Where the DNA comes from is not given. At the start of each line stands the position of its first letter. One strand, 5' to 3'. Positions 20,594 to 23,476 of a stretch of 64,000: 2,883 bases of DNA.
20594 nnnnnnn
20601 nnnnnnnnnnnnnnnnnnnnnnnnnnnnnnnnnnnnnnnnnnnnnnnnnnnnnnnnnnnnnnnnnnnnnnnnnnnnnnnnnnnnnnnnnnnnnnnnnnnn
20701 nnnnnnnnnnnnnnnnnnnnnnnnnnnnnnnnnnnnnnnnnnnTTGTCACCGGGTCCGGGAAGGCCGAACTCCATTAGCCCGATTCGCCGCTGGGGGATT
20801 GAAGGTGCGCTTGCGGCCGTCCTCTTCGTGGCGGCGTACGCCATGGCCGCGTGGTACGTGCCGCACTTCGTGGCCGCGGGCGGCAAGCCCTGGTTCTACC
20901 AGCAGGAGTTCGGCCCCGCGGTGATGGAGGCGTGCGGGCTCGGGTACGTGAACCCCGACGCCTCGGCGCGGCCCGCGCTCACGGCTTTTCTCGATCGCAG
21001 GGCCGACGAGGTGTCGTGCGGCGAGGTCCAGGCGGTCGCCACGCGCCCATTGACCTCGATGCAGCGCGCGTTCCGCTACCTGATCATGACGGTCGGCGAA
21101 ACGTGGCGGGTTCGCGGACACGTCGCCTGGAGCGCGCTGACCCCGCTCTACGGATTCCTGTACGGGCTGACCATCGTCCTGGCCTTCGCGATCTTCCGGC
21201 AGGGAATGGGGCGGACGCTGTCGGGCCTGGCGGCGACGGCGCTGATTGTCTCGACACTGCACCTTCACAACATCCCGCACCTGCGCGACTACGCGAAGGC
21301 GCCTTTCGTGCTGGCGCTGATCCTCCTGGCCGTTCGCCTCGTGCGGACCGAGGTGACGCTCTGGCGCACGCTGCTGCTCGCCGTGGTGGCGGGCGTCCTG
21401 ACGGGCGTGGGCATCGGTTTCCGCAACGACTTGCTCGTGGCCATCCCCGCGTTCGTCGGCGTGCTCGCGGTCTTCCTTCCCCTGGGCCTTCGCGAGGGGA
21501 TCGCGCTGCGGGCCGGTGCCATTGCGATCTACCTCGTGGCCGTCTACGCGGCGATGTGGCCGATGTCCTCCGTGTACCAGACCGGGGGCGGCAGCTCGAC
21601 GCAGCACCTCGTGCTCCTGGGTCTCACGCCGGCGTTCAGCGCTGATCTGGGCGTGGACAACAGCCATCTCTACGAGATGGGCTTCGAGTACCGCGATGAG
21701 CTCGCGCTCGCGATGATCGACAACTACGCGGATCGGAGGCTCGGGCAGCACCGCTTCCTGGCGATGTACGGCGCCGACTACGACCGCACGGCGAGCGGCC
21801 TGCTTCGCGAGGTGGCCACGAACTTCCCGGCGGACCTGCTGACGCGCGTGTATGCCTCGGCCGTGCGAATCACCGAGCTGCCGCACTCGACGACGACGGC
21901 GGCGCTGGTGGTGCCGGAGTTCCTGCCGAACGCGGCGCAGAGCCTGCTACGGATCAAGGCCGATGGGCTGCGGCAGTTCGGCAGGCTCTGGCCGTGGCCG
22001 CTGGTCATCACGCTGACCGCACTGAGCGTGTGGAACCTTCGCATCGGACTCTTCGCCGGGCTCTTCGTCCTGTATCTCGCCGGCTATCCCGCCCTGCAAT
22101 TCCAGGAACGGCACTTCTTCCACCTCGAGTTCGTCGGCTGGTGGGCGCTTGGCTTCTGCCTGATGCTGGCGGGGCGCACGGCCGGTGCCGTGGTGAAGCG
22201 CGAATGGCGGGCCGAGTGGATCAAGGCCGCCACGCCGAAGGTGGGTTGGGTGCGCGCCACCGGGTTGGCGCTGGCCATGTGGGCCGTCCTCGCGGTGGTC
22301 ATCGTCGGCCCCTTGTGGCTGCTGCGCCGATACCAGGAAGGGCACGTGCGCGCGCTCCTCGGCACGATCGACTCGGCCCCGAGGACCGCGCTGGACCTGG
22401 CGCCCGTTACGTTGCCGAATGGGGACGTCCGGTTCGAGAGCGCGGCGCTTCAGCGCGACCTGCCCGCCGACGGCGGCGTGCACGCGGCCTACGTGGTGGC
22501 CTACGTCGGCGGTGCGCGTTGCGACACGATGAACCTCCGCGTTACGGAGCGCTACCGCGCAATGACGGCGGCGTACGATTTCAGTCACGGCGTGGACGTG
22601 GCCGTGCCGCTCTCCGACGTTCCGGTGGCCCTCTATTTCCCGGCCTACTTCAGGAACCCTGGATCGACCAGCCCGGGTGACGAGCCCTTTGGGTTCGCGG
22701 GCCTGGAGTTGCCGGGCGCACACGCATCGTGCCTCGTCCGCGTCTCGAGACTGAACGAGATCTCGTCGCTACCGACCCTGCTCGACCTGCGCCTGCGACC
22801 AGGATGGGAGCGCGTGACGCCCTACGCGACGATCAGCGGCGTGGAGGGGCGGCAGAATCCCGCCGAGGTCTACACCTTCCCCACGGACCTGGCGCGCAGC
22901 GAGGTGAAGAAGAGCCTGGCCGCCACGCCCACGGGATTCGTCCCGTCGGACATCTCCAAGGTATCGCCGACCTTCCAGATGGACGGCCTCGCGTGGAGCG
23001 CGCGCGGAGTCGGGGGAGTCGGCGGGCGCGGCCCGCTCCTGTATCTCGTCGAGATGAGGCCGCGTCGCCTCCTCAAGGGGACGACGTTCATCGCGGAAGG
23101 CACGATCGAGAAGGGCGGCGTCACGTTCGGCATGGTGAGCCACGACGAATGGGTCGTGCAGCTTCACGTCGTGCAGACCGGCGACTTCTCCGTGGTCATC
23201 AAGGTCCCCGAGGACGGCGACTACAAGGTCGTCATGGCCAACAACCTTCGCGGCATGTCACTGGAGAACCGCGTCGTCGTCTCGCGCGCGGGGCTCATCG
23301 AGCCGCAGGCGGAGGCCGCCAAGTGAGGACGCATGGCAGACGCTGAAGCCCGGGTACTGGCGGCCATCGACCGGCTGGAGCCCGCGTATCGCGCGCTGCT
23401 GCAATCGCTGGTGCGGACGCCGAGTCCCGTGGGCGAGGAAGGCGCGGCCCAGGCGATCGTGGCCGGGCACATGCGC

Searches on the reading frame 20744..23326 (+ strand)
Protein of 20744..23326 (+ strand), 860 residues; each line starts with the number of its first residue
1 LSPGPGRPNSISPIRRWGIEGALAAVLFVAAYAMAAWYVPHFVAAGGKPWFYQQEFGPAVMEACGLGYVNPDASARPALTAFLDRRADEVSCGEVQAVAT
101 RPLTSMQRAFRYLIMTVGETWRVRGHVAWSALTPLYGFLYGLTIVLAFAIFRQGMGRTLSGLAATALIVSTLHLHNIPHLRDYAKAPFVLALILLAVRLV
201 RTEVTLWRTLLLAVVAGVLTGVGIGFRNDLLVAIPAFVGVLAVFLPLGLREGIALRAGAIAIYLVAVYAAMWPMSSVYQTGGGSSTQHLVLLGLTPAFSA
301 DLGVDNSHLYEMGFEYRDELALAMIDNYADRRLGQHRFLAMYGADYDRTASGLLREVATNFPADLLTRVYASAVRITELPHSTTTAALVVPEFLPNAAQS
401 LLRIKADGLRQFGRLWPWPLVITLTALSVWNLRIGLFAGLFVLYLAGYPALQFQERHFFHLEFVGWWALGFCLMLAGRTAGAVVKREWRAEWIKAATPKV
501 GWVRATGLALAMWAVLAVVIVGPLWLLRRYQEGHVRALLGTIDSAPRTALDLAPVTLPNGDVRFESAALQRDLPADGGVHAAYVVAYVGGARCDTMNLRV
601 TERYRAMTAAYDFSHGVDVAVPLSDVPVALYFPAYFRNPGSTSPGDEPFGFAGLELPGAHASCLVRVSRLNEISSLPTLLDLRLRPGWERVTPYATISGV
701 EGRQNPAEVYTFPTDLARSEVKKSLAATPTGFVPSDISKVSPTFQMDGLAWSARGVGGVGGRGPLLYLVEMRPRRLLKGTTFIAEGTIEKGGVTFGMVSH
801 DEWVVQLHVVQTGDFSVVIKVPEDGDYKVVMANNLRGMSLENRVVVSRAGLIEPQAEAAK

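Call 7: search_protein_families(library=pfam, proteins=[window:20744-23326:+], max_evalue=1)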
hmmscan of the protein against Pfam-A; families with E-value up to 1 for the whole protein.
window:20744-23326:+ (860 aa): 0 families

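Call 8: search_protein_families(library=ncbifam, proteins=[window:20744-23326:+], max_evalue=1)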
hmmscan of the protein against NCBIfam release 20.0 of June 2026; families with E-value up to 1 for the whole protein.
window:20744-23326:+ (860 aa): 0 families

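Call 13: find_homologous_proteins(query=window:20744-23323:+, max_evalue=0.001)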
Query window:20744-23323:+ (860 aa): 262 proteins with E <= 0.001 among 8000 candidates; the best 120 are listed.
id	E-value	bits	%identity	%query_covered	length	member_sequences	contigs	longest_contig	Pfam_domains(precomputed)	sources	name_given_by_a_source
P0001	0.0e+0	1864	100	96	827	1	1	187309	-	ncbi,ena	-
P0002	0.0e+0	1639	85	98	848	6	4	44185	-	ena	-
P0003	0.0e+0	1610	83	98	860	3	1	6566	-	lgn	-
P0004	0.0e+0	1601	84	98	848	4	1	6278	-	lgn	-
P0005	0.0e+0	1579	83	98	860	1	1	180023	-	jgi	jgi:hypothetical protein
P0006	0.0e+0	1579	82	98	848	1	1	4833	-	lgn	-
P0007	0.0e+0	1568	84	96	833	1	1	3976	-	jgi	-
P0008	0.0e+0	1543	81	98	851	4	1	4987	-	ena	-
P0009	0.0e+0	1535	81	97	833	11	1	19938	-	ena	-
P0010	0.0e+0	1522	84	93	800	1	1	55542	-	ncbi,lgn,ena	-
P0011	0.0e+0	1514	81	96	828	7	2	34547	-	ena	-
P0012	0.0e+0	1473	78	98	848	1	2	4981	-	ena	-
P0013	0.0e+0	1444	75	96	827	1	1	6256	-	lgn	-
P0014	0.0e+0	1416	75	98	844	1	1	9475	-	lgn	-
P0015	0.0e+0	1328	72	95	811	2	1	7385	-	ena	-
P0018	0.0e+0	1249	66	100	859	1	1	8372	-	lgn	-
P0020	0.0e+0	1196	65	95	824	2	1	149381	-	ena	-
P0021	0.0e+0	1159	64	97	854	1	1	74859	-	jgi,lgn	jgi:hypothetical protein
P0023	0.0e+0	1143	64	97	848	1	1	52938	-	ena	-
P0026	0.0e+0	1114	63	95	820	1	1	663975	-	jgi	-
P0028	0.0e+0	1095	63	96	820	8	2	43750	PF13231.13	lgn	-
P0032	0.0e+0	1040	58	97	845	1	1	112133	-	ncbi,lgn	-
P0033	0.0e+0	1039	57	99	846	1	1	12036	-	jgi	jgi:hypothetical protein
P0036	0.0e+0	1022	57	97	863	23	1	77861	-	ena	-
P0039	3.2e-287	973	54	98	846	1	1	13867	-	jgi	jgi:hypothetical protein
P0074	1.8e-129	452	36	98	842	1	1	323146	-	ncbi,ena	-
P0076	5.0e-126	440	36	93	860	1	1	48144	-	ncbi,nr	ncbi:MAG TPA: hypothetical protein VG871_18675 [Vicinamibacterales bacterium]|nr:hypothetical protei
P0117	1.4e-104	369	32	97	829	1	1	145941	-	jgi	jgi:hypothetical protein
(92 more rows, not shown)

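Call 15: list_cluster_members(proteins=[P0001, P0076, P0028])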
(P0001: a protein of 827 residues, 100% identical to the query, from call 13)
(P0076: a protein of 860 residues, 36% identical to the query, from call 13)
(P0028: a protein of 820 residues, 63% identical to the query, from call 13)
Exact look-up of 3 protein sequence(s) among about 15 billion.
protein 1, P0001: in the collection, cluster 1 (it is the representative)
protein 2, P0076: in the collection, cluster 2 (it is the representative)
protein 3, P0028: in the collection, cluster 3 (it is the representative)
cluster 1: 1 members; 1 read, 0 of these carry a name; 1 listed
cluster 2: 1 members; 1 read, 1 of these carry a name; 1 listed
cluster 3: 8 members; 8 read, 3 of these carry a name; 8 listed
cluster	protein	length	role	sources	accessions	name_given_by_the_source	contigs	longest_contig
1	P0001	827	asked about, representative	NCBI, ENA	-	-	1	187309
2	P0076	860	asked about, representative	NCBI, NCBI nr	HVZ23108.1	MAG TPA: hypothetical protein VG871_18675 [Vicinamibacterales bacterium] | hypothetical protein [Vicinamibacterales bacterium]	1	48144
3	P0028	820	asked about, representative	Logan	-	-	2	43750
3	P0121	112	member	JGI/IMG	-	hypothetical protein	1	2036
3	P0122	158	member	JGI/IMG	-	hypothetical protein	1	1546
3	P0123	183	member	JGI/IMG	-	hypothetical protein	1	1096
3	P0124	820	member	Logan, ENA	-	-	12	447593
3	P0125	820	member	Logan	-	-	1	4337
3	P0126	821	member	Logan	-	-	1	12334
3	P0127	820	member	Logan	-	-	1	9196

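Call 18: search_solved_structures(query=A1, max_evalue=10)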
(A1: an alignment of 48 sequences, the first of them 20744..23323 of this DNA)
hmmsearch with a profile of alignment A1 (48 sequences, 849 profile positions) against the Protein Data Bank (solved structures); distinct sequences matched with E-value up to 10: 1.
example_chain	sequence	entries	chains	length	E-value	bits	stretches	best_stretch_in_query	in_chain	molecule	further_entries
5cwl_A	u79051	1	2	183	2.6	9.2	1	474-583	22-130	Designed helical repeat protein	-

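Call 27: predict_structure(alignment_id=A1)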
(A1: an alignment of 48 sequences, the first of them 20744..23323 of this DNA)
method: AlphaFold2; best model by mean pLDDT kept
length: 860 residues; sequences in the alignment: 48
mean_pLDDT: 91.0   pTM: 0.87
mean pLDDT of the five models: 91.0, 90.5, 89.7, 89.2, 89.1
residues with pLDDT >= 90: 626; 70-90: 200; 50-70: 22; < 50: 12
segments of 3 or more residues with pLDDT < 50: 1-9, 858-860
pLDDT, mean of each block of 10 residues (from residue 1): 44 83 98 96 89 94 96 93 95 92 88 97 97 97 98 95 94 91 95 96 92 98 92 94 91 94 97 79 73 89 89 90 95 91 87 94 94 84 62 82 80 83 95 95 85 80 93 94 91 90 96 95 96 96 96 96 94 87 97 95 93 94 96 93 87 97 97 92 94 89 90 94 95 96 95 89 88 96 95 95 93 94 97 82 95 70
secondary structure, 60 per line:
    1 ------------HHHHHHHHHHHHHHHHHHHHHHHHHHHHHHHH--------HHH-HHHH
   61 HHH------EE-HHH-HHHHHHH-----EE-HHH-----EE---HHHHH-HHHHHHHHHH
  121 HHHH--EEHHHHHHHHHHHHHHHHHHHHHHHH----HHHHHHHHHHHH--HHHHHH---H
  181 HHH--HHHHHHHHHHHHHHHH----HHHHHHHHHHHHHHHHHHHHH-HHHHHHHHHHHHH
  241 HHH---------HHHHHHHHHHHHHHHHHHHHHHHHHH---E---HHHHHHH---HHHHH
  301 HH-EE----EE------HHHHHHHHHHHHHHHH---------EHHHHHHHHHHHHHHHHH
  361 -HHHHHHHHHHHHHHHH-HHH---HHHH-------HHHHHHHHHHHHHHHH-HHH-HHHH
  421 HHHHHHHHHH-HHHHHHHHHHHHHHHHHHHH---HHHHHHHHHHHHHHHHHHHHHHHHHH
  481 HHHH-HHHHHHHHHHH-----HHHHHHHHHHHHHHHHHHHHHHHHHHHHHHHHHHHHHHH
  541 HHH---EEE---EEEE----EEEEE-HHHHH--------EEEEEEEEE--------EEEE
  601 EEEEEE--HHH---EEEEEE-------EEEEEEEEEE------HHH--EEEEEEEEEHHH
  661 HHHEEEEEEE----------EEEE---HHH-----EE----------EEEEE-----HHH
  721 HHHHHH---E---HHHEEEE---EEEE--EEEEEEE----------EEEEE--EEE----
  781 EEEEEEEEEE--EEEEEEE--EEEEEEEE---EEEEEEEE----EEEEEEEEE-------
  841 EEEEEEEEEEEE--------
elements in order (helices of 4 or more, strands of 3 or more residues): H13-44 H57-63 H77-83 H105-109 H111-124 H129-152 H157-168 H171-176 H180-183 H186-201 H206-226 H228-243 H253-278 H286-292 H296-302 H318-333 H344-360 H362-377 H385-388 H396-411 H417-430 H432-451 H455-484 H486-496 H502-543 E547-549 E553-556 E561-565 H567-571 E580-588 E597-606 E615-620 E628-637 E649-657 H658-663 E664-670 E681-684 E708-712 H718-726 E737-740 E744-747 E750-756 E767-771 E774-776 E781-790 E793-799 E802-809 E813-820 E825-833 E841-852

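Call 30: fold_search(model_id=the predicted structure, library=pdb)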
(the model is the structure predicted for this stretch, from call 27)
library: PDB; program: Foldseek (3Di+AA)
matches with E <= 10: 919; with E <= 0.001: 5
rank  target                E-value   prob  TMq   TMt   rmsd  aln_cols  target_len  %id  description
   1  6v1v_A                1.2e-04  0.90  0.11  0.13  32.3       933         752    9  VIP3B (VIP3B_2160) adapted for crystallization (released 2019-12-18)
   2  6v1v_B                1.8e-04  0.69  0.10  0.11  25.7       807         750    9  VIP3B (VIP3B_2160) adapted for crystallization (released 2019-12-18)
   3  6v1v_C                6.8e-04  0.63  0.10  0.11  27.5       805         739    9  VIP3B (VIP3B_2160) adapted for crystallization (released 2019-12-18)
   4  2ygm_B                8.6e-04  0.97  0.09  0.21  18.7       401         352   10  THE X-RAY CRYSTAL STRUCTURE OF TANDEM CBM51 MODULES OF SP3GH98, THE FAMILY 98 GLYCOSIDE HYDROLASE FROM STREPTOCOCCUS P (released 2011-06-22)
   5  6v1v_D                8.6e-04  0.47  0.10  0.10  27.0       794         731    9  VIP3B (VIP3B_2160) adapted for crystallization (released 2019-12-18)
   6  9vqm_A                1.2e-03  0.93  0.10  0.11  21.8       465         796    9  Cryo-EM structure of Elapor1WT in tetrameric form (released 2025-07-23)
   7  7lyu_B                1.3e-03  0.98  0.10  0.20  18.9       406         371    9  Reelin repeat 8 (released 2022-06-15)
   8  9vqm_D                1.8e-03  0.66  0.08  0.09  20.8       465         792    9  Cryo-EM structure of Elapor1WT in tetrameric form (released 2025-07-23)
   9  8u5f_H                2.4e-03  0.85  0.09  0.22  20.3       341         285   11  Crystal Structure of Trypsinized Clostridium perfringens Enterotoxin (released 2023-09-27)
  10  8u5f_E                2.7e-03  0.82  0.08  0.21  22.0       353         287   11  Crystal Structure of Trypsinized Clostridium perfringens Enterotoxin (released 2023-09-27)
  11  8u5f_A                2.8e-03  0.82  0.08  0.22  21.7       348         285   10  Crystal Structure of Trypsinized Clostridium perfringens Enterotoxin (released 2023-09-27)
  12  2ygl_A                2.9e-03  0.94  0.10  0.20  18.6       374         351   10  The X-ray crystal structure of tandem CBM51 modules of Sp3GH98, the family 98 glycoside hydrolase from Streptococcus p (released 2011-06-22)
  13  3ziw_A                3.9e-03  0.84  0.09  0.22  21.8       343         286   10  Clostridium perfringens enterotoxin, D48A mutation and N-terminal 37 residues deleted (released 2014-01-29)
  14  8a1a_A                4.8e-03  0.84  0.10  0.07  20.5       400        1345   10  Structure of a leucinostatin derivative determined by host lattice display : L1F11V1 construct (released 2022-12-07)
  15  7js4                  5.4e-03  0.72  0.09  0.09  17.5       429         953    9  The structure of the M60 catalytic domain with the CBM51-1 and CBM51-2 domains from Clostridium perfringens ZmpB (released 2021-02-03)
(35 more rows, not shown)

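Call 35: find_encoding_contigs(protein=P0074, flank=10000, max_places=3)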
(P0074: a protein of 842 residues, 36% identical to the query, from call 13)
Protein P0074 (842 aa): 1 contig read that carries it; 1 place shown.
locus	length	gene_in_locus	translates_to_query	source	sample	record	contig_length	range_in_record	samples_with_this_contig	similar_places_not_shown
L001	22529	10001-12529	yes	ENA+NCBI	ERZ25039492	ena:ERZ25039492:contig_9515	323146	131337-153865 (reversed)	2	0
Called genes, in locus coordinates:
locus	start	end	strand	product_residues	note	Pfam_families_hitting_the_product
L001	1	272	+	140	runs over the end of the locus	PF01073:3Beta_HSD, PF01370:Epimerase, PF02719:Polysacc_synt_2, PF16363:GDP_Man_Dehyd, PF07993:NAD_binding_4 (faint)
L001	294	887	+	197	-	PF01370:Epimerase, PF16363:GDP_Man_Dehyd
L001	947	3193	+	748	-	-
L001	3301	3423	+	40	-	-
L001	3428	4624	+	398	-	PF01575:MaoC_dehydratas, PF13452:FAS1_DH_region (weak), PF23441:SDR (weak), PF00106:adh_short, PF01370:Epimerase (weak), PF08659:KR, PF13561:adh_short_C2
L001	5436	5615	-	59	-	-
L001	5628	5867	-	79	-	-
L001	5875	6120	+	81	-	-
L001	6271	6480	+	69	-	-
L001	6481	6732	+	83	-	-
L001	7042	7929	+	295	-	PF07021:MetW (faint), PF08003:Methyltransf_9 (faint), PF08241:Methyltransf_11, PF08242:Methyltransf_12, PF13489:Methyltransf_23, PF13649:Methyltransf_25, PF13847:Methyltransf_31, PF08484:Methyltransf_14 (weak)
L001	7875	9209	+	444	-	PF01546:Peptidase_M20, PF07687:M20_dimer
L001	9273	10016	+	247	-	PF02522:Antibiotic_NAT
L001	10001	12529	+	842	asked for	-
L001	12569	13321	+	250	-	PF00535:Glycos_transf_2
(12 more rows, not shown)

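Call 36: find_encoding_contigs(protein=P0117, flank=10000, max_places=3)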
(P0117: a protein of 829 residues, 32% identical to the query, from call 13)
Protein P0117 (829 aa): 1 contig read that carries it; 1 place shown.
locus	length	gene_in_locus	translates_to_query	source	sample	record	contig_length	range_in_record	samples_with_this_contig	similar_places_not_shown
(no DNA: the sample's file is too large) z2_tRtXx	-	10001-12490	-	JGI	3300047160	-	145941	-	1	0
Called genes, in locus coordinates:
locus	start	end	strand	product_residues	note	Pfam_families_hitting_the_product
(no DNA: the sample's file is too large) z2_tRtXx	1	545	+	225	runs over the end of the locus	PF13489:Methyltransf_23, PF08241:Methyltransf_11, PF08242:Methyltransf_12 (weak), PF13649:Methyltransf_25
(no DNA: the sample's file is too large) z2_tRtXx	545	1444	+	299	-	PF01370:Epimerase, PF04321:RmlD_sub_bind, PF16363:GDP_Man_Dehyd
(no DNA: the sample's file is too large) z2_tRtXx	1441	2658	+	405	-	PF08421:Methyltransf_13, PF13489:Methyltransf_23 (weak), PF08484:Methyltransf_14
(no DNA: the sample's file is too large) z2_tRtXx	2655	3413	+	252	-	PF00106:adh_short, PF13561:adh_short_C2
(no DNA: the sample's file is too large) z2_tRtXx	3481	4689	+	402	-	PF08421:Methyltransf_13, PF13489:Methyltransf_23, PF08241:Methyltransf_11, PF08242:Methyltransf_12, PF13649:Methyltransf_25 (weak), PF08484:Methyltransf_14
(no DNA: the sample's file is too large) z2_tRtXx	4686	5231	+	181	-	PF19480:DUF6016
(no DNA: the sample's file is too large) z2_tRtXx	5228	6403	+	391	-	PF13489:Methyltransf_23, PF08241:Methyltransf_11, PF08242:Methyltransf_12, PF13649:Methyltransf_25 (weak)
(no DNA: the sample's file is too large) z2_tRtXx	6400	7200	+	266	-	PF00535:Glycos_transf_2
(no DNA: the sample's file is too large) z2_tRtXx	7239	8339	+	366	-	PF03706:LPG_synthase_TM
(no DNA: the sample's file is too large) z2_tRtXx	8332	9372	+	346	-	PF01073:3Beta_HSD, PF01370:Epimerase, PF02719:Polysacc_synt_2, PF04321:RmlD_sub_bind, PF05368:NmrA (weak), PF16363:GDP_Man_Dehyd, PF13460:NAD_binding_10, PF07993:NAD_binding_4 (weak)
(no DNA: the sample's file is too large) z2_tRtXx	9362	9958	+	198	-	PF13580:SIS_2, PF01380:SIS (faint)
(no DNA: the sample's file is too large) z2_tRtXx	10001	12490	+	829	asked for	-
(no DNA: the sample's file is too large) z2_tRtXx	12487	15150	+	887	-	-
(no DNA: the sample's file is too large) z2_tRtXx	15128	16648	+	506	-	PF01467:CTP_transf_like, PF00294:PfkB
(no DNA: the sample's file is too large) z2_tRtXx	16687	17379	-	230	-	-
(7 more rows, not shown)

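Call 41: find_related_loci(query=A1, collection=genome_contigs, flank=10000)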
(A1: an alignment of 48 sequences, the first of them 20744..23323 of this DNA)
Query A1 (860 aa) in genome_contigs; peptide patterns used: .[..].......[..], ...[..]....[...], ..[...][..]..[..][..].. (x = any residue, [..] = any of these).
129 stretches matched a pattern; 65 encode a relative of the query (tblastn E <= 1e-3); 54 distinct loci.
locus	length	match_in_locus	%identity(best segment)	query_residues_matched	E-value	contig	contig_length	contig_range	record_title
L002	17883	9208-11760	81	2-852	0e+0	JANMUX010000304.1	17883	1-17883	MAG: Acidobacteriota bacterium isolate SOY_1_B_metabat.173 SOY_1_B_k141_5511922, whole genome shotgun sequence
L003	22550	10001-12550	83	3-856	0e+0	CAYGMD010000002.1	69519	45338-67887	MAG TPA_asm: uncultured Acidobacterium sp. isolate ERP113451_co6_2 genome assembly, contig: NODE_40_length_69519_cov_15.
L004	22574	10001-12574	80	2-858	0e+0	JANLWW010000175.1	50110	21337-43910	MAG: Acidobacteriota bacterium isolate OTE_20_metabat_232 OTE_20_k141_4449574, whole genome shotgun sequence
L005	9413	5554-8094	64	4-856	0e+0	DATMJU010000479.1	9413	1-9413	MAG TPA_asm: Vicinamibacterales bacterium isolate SMAG_U13578 k141_253124, whole genome shotgun sequence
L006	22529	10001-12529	65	4-852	0e+0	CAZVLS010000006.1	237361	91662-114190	MAG TPA_asm: uncultured Acidobacterium sp. isolate SRP292972_co3_79 genome assembly, contig: NODE_75_length_237361_cov_5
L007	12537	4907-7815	57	23-852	0e+0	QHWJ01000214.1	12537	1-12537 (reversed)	MAG: Acidobacteria bacterium isolate gp6 AA46 14_0929_02_40cm_scaffold_20956_curated, whole genome shotgun sequence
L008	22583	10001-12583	42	10-852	2e-174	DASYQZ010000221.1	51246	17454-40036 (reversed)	MAG TPA_asm: Vicinamibacterales bacterium isolate SMAG_U4498 k141_3910474, whole genome shotgun sequence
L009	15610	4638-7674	35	23-836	3e-119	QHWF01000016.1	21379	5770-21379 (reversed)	MAG: Acidobacteria bacterium isolate gp6 AA50 14_1009_16_40cm_scaffold_21699_curated, whole genome shotgun sequence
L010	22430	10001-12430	34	8-833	2e-97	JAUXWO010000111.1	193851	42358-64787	MAG: Vicinamibacterales bacterium isolate C15_maxbin.114_sub C15_k141_404838, whole genome shotgun sequence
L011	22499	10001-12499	33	20-860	2e-92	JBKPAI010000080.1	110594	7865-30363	MAG: Acidobacteriota bacterium isolate GB_HAYS_MAG_00009 GB_HAYS_000000079529, whole genome shotgun sequence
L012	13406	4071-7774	30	8-857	1e-87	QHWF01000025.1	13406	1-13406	MAG: Acidobacteria bacterium isolate gp6 AA50 14_1009_16_40cm_scaffold_31103_curated, whole genome shotgun sequence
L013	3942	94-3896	34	16-705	1e-83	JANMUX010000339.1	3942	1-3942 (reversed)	MAG: Acidobacteriota bacterium isolate SOY_1_B_metabat.173 SOY_1_B_k141_1848204, whole genome shotgun sequence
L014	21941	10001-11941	35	14-703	1e-78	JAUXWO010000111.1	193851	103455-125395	MAG: Vicinamibacterales bacterium isolate C15_maxbin.114_sub C15_k141_404838, whole genome shotgun sequence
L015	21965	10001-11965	34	43-698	1e-77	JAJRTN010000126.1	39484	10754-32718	MAG: Candidatus Hydrogenedentota bacterium isolate Dive96_bin1.67 k141_3141675, whole genome shotgun sequence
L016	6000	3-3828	32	20-701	2e-74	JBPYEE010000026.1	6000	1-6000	MAG: Vicinamibacterales bacterium isolate Bin.016.fastaField_forest_FP4 k127_10319200, whole genome shotgun sequence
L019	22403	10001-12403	27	19-860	2e-68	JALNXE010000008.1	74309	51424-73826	MAG: Desulfobulbaceae bacterium isolate SO_2016_LW3 bin 20 scaffold00521_LW162_2016, whole genome shotgun sequence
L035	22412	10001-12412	27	20-850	5e-56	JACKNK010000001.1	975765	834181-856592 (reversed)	MAG: Gammaproteobacteria bacterium isolate HK-STAS-PROT-142 HK-STAS-PROT-142_1, whole genome shotgun sequence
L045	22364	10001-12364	27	46-853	1e-88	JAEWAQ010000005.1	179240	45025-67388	MAG: Bacillota bacterium isolate OH_PBB_215 k127_172170, whole genome shotgun sequence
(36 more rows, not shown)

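Call 48: search_protein_families(library=pfam, alignment_id=A1, max_evalue=1)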
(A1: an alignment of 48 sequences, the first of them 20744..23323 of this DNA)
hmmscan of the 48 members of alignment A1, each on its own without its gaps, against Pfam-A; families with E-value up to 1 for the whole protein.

A. member 1, window:20744-23323:+ (860 aa): 0 families

B. families by the number of members that match (of 48 scanned): 12 families
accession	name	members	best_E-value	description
PF13231.12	PMT_2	3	6.3e-06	Dolichyl-phosphate-mannose-protein mannosyltransferase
PF14296.11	O-ag_pol_Wzy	3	0.00041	O-antigen polysaccharide polymerase Wzy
PF11028.14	TMEM260-like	2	0.036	Protein O-mannosyl-transferase TMEM260-like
PF10643.14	Cytochrome-c551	2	0.046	Photosystem P840 reaction-centre cytochrome c-551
PF22181.1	TarS_linker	2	0.081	Glycosyl transferase TarS linker domain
PF11846.14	Wzy_C_2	1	0.0036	Virulence factor membrane-bound polymerase, C-terminal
PF14019.11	DUF4235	1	0.07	Protein of unknown function (DUF4235)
PF01219.24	DAGK_prokar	1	0.085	Prokaryotic diacylglycerol kinase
PF22274.2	DGF-1_beta-sheet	1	0.14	DGF-1 beta-sheet domain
PF14880.11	COX14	1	0.17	Cytochrome oxidase c assembly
PF01350.22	Flavi_NS4A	1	0.48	Flavivirus non-structural protein NS4A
PF13786.12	DUF4179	1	0.73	Domain of unknown function (DUF4179)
